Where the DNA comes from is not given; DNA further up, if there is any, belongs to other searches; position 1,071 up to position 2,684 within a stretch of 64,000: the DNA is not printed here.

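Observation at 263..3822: Translationally coupled cassette: SAM methyltransferase, radical SAM/SPASM enzyme and two tandem 6-TM membrane paralogs, closed by a terminator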

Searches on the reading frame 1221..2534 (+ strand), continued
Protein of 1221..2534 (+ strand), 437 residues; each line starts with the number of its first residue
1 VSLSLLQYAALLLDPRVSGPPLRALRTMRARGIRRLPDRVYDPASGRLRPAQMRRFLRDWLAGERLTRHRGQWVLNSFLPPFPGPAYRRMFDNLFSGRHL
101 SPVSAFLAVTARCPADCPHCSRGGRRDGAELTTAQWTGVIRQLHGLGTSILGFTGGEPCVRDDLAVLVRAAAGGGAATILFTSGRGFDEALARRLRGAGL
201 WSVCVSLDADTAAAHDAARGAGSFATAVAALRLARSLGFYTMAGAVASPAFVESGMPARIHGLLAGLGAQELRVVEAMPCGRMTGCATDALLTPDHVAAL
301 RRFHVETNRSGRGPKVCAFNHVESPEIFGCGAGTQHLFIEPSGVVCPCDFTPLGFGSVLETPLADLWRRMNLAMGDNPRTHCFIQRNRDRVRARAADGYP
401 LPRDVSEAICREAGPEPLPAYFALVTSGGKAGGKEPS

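Call 8: find_encoding_contigs(protein=P0071, flank=10000, max_places=2)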
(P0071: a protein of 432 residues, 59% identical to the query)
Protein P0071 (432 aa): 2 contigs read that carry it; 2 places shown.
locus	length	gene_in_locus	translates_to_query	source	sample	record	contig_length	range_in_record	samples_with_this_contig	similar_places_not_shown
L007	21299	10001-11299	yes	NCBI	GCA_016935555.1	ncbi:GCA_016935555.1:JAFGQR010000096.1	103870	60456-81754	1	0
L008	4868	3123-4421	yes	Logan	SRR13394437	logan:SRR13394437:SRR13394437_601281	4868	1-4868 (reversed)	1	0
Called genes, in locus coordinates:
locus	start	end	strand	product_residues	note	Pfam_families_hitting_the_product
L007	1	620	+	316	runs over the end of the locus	PF02653:BPD_transp_2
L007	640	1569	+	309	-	PF00294:PfkB, PF08543:Phos_pyr_kin, PF01256:Carb_kinase (weak), PF25270:Khk (weak)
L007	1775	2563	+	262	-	PF00149:Metallophos, PF12850:Metallophos_2 (faint)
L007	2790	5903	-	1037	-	PF08471:Ribonuc_red_2_N, PF02867:Ribonuc_red_lgC, PF12637:TSCPD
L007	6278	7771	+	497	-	PF02638:GHL10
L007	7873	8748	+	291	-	PF01263:Aldose_epim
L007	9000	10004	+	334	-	PF01209:Ubie_methyltran (weak), PF05175:MTS, PF13489:Methyltransf_23 (weak), PF08241:Methyltransf_11, PF08242:Methyltransf_12, PF13649:Methyltransf_25, PF13847:Methyltransf_31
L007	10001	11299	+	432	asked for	PF04055:Radical_SAM, PF13186:SPASM (weak)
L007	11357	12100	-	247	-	PF01135:PCMT, PF00398:RrnaAD (weak), PF13649:Methyltransf_25 (weak), PF13847:Methyltransf_31 (weak), PF08241:Methyltransf_11 (faint)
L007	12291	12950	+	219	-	PF00657:Lipase_GDSL, PF13472:Lipase_GDSL_2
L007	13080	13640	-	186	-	PF04608:PgpA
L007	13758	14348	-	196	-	PF01066:CDP-OH_P_transf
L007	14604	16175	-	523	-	PF00919:UPF0004, PF04055:Radical_SAM, PF18693:TRAM_2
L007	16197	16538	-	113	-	PF07883:Cupin_2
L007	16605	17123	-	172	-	-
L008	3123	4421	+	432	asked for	PF04055:Radical_SAM, PF13186:SPASM (weak)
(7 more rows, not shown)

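Call 9: find_encoding_contigs(protein=P0053, flank=10000, max_places=2)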
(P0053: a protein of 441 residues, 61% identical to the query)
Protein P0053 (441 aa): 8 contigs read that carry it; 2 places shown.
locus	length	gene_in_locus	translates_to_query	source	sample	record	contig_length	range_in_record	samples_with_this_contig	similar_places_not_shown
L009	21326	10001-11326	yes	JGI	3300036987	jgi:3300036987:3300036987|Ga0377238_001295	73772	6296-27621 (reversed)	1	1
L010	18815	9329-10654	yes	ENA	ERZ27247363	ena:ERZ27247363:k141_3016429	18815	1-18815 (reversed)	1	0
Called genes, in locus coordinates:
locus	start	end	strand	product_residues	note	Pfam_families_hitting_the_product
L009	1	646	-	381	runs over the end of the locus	PF00465:Fe-ADH, PF25137:ADH_Fe_C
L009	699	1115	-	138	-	PF07179:SseB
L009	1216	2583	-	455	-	PF02614:UxaC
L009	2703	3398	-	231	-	PF00106:adh_short, PF04321:RmlD_sub_bind (faint), PF08659:KR (weak), PF13460:NAD_binding_10 (weak), PF13561:adh_short_C2, PF23441:SDR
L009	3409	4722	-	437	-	PF00696:AA_kinase, PF13840:ACT_7 (weak), PF22468:ACT_9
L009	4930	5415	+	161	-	PF02021:UPF0102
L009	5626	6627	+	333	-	PF02729:OTCace_N, PF00185:OTCace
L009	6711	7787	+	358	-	PF02729:OTCace_N, PF00185:OTCace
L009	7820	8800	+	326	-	-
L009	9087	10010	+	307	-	PF01209:Ubie_methyltran (weak), PF13489:Methyltransf_23, PF05175:MTS, PF13847:Methyltransf_31, PF08241:Methyltransf_11, PF08242:Methyltransf_12, PF13649:Methyltransf_25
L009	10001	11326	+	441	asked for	PF04055:Radical_SAM, PF13186:SPASM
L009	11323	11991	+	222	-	-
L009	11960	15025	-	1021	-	PF02837:Glyco_hydro_2_N, PF22666:Glyco_hydro_2_N2, PF00703:Glyco_hydro_2, PF02836:Glyco_hydro_2_C, PF16353:LacZ_4, PF02929:Bgal_small_N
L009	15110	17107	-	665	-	PF03629:SASA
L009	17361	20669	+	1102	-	PF06452:CBM9_1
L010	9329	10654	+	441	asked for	PF04055:Radical_SAM, PF13186:SPASM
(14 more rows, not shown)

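Call 14: find_related_loci(query=A1, collection=genome_contigs, flank=8000)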
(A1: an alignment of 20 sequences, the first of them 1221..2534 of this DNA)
Query A1 (437 aa) in genome_contigs; peptide patterns used: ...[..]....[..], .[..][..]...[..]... (x = any residue, [..] = any of these).
82 stretches matched a pattern; 60 encode a relative of the query (tblastn E <= 1e-3); 60 distinct loci.
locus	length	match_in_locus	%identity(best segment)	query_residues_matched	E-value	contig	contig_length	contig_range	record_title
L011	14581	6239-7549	81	1-437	0e+0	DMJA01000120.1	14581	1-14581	MAG TPA_asm: Verrucomicrobia bacterium isolate UBA8943 contig_67755, whole genome shotgun sequence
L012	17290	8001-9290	81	1-431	0e+0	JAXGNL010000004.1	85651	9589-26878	MAG: Kiritimatiellia bacterium isolate AnMBR.bin255 bin255_4, whole genome shotgun sequence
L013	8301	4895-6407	81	1-431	0e+0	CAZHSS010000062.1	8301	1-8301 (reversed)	MAG TPA_asm: uncultured Verrucomicrobiota bacterium isolate SRP294416_co3_838 genome assembly, contig: NODE_19111_length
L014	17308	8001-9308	80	1-434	0e+0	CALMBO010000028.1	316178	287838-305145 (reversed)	MAG TPA_asm: uncultured Verrucomicrobia bacterium isolate SRR5468110_bin.44_CONCOCT_v1.1_MAG genome assembly, contig: ER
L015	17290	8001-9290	70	1-430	0e+0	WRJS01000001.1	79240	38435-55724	MAG: Kiritimatiellaeota bacterium isolate Nt197P3bin96 Ga0082212_10000250, whole genome shotgun sequence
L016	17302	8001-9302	57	1-436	1e-166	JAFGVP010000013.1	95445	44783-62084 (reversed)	MAG: Pontiellaceae bacterium isolate ZodW_Metabat.175 k87_945766, whole genome shotgun sequence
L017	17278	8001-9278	56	1-426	5e-165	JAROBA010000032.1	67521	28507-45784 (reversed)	Pontiellaceae bacterium B1224 scaffold_32_length=67522, whole genome shotgun sequence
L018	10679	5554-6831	57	1-426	1e-164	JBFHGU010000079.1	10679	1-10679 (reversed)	MAG: Pontiella sp. isolate Mix_sand07.2021.05.G.163 k141_44353_length_10679_cov_16.9635, whole genome shotgun sequence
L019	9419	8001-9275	57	1-425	2e-163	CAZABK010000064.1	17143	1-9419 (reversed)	MAG TPA_asm: uncultured Verrucomicrobiota bacterium isolate SRP167671_co2_231 genome assembly, contig: NODE_4364_length_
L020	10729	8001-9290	61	1-429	1e-161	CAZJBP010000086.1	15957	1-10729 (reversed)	MAG TPA_asm: uncultured Victivallales bacterium isolate SRP272421_co2_603 genome assembly, contig: NODE_11626_length_159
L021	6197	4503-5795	56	1-430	1e-160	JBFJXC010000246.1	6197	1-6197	MAG: Lentisphaeria bacterium isolate Mix_sand19.2022.05.G.39 k141_1824608_length_6197_cov_9.0000, whole genome shotgun s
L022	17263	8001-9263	57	6-426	7e-156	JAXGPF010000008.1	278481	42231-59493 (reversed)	MAG: Kiritimatiellia bacterium isolate AnMBR.bin297 bin297_8, whole genome shotgun sequence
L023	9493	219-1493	61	6-428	2e-155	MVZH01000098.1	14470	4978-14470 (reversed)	MAG: Lentisphaerae bacterium ADurb.BinA184 BWZ02_contig000098, whole genome shotgun sequence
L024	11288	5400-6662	55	11-430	6e-153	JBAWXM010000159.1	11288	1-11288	MAG: Lentisphaerota bacterium isolate ELA063 MAG063_159, whole genome shotgun sequence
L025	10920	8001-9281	53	1-426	5e-152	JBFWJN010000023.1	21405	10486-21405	MAG: Kiritimatiellales bacterium isolate CA_2019_NHSR_2 NODE_5553_length_21405_cov_3.904690_NHSR, whole genome shotgun s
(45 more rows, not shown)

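Call 20: predict_structure(alignment_id=A1)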
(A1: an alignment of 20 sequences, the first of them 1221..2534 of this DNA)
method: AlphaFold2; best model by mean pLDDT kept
length: 437 residues; sequences in the alignment: 20
mean_pLDDT: 80.3   pTM: 0.86
mean pLDDT of the five models: 80.3, 79.4, 77.0, 76.6, 73.9
residues with pLDDT >= 90: 161; 70-90: 176; 50-70: 63; < 50: 37
segments of 3 or more residues with pLDDT < 50: 121-124, 279-282, 322-334, 424-437
pLDDT, mean of each block of 10 residues (from residue 1): 65 85 76 62 69 71 80 82 87 67 86 68 57 97 92 90 97 96 95 98 94 89 95 97 89 94 96 73 59 84 87 80 43 67 84 89 92 75 79 83 91 73 47 36
secondary structure, 60 per line:
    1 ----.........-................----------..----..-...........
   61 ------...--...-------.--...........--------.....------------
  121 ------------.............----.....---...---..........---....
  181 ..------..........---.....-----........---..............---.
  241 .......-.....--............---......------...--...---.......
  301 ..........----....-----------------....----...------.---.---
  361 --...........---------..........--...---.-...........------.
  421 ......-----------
elements in order: H5-13 H15-30 H50-60 E67-69 E72-74 H85-95 E104-108 H133-145 E150-154 H164-173 E177-182 H189-198 E202-206 H212-219 H223-236 E240-247 H249-253 H256-267 E271-276 H294-310 E315-318 E336-339 E344-346 H363-373 H383-392 H403-413 H420-426

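Call 22: search_solved_structures(query=A1, max_evalue=0.001)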
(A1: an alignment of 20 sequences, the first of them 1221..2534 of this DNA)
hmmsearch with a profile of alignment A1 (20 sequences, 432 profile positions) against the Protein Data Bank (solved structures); distinct sequences matched with E-value up to 0.001: 25.
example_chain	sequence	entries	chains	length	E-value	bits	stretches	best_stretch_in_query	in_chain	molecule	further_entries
6efn_A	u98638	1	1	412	4.7e-22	81.9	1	102-366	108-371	Sporulation killing factor maturation protein SkfB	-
6c8v_A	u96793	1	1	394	4e-20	75.5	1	102-369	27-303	Coenzyme PQQ synthesis protein E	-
7vob_C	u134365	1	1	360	7.4e-19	71.3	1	106-265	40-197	Cytosylglucuronate decarboxylase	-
7voc_C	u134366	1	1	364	7.5e-19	71.3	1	106-265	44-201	Cytosylglucuronate decarboxylase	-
2fb2_A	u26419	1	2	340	2.9e-16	62.8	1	107-307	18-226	Molybdenum cofactor biosynthesis protein A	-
1tv7_A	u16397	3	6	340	3.2e-16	62.6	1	107-307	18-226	Molybdenum cofactor biosynthesis protein A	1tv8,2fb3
7tol_A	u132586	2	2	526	4.9e-13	52.1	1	103-275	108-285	glycerol dibiphytanyl glycerol tetraether - macrocyclic archaeol synthase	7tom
8wm2_A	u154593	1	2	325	7.1e-10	41.7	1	107-235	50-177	Fe-S radical SAM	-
6q2p_A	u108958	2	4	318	2.9e-08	36.4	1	96-299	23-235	Radical S-adenosyl methionine domain-containing protein 2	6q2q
5vsl_A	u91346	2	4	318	2.9e-08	36.4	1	96-292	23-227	Radical S-adenosyl methionine domain-containing protein 2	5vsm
4m7s_A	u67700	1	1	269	5e-08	35.6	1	109-211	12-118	BtrN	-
4m7t_A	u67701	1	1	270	6.8e-08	35.2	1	108-211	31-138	BtrN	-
8hzv_A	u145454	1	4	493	1.6e-07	34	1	91-235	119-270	Radical S-Adenosyl-L-methionine Enzyme DesII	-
8hzy_A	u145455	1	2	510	1.7e-07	33.9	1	91-235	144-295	DesII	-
5v1q_A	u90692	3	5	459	1.8e-06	30.5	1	112-213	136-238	Radical SAM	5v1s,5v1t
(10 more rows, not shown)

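Call 24: fold_search(model_id=the predicted structure, library=pdb)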
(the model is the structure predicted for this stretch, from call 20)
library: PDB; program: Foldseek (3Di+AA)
matches with E <= 10: 1734; with E <= 0.001: 160
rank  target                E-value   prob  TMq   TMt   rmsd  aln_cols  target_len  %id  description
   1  6efn                  2.7e-14  1.00  0.53  0.59   5.4       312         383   20  Structure of a RiPP maturase, SkfB (released 2018-10-24)
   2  6c8v                  5.8e-13  1.00  0.47  0.64   4.1       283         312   23  X-ray structure of PqqE from Methylobacterium extorquens (released 2018-02-14)
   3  5v1t_A                2.0e-12  1.00  0.51  0.51   5.2       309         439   16  Crystal structure of Streptococcus suis SuiB bound to precursor peptide SuiA (released 2017-08-30)
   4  7vob                  3.0e-12  1.00  0.45  0.59   9.5       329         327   21  The crystal structure of a Radical SAM Enzyme BlsE involved in the Biosynthesis of Blasticidin S (released 2022-05-04)
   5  5v1q_A                8.1e-12  1.00  0.49  0.50   5.8       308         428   14  Crystal structure of Streptococcus suis SuiB (released 2017-08-30)
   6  5v1s_A                9.6e-12  1.00  0.50  0.51   4.6       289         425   14  Crystal structure of Streptococcus suis SuiB bound to S-adenosylmethionine (released 2017-08-30)
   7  5v1q_B                1.2e-11  1.00  0.51  0.51   7.5       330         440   14  Crystal structure of Streptococcus suis SuiB (released 2017-08-30)
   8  5v1s_B                3.9e-11  1.00  0.49  0.50   8.1       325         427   14  Crystal structure of Streptococcus suis SuiB bound to S-adenosylmethionine (released 2017-08-30)
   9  2fb2_B                1.0e-10  1.00  0.46  0.60   5.6       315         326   18  Structure of the MoaA Arg17/266/268/Ala triple mutant (released 2006-05-09)
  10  6q2p_A                1.4e-10  1.00  0.47  0.67   5.0       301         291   14  Crystal structure of mouse viperin bound to cytidine triphosphate and S-adenosylhomocysteine (released 2020-01-22)
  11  5why_B                2.3e-10  1.00  0.47  0.49   4.6       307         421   16  Structural Insights into Thioether Bond Formation in the Biosynthesis of Sactipeptides (released 2017-07-26)
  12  6q2p_B                2.3e-10  1.00  0.47  0.66   6.0       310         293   14  Crystal structure of mouse viperin bound to cytidine triphosphate and S-adenosylhomocysteine (released 2020-01-22)
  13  5vsl_A                7.9e-10  1.00  0.46  0.72   4.1       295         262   13  Crystal structure of viperin with bound [4Fe-4S] cluster and S-adenosylhomocysteine (SAH) (released 2017-06-14)
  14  8hzv_C                9.4e-10  1.00  0.45  0.42   7.9       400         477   15  The crystal structure of a Radical SAM Enzyme DesII (released 2024-07-10)
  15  8hzv_A                1.0e-09  1.00  0.47  0.43   8.2       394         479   16  The crystal structure of a Radical SAM Enzyme DesII (released 2024-07-10)
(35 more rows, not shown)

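Call 66: search_protein_families(library=padloc, max_evalue=0.01, proteins=[window:1221-2534:+])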
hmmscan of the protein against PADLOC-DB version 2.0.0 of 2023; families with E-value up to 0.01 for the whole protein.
window:1221-2534:+ (437 aa): 2 families
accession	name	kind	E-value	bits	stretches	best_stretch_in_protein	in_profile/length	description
PDLC02904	pVip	-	5.2e-07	27.4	1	109-212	9-112/262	Viperins associated with kinases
PDLC02903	pVip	-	1.2e-05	23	1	108-212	5-105/257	Viperins not associated with kinases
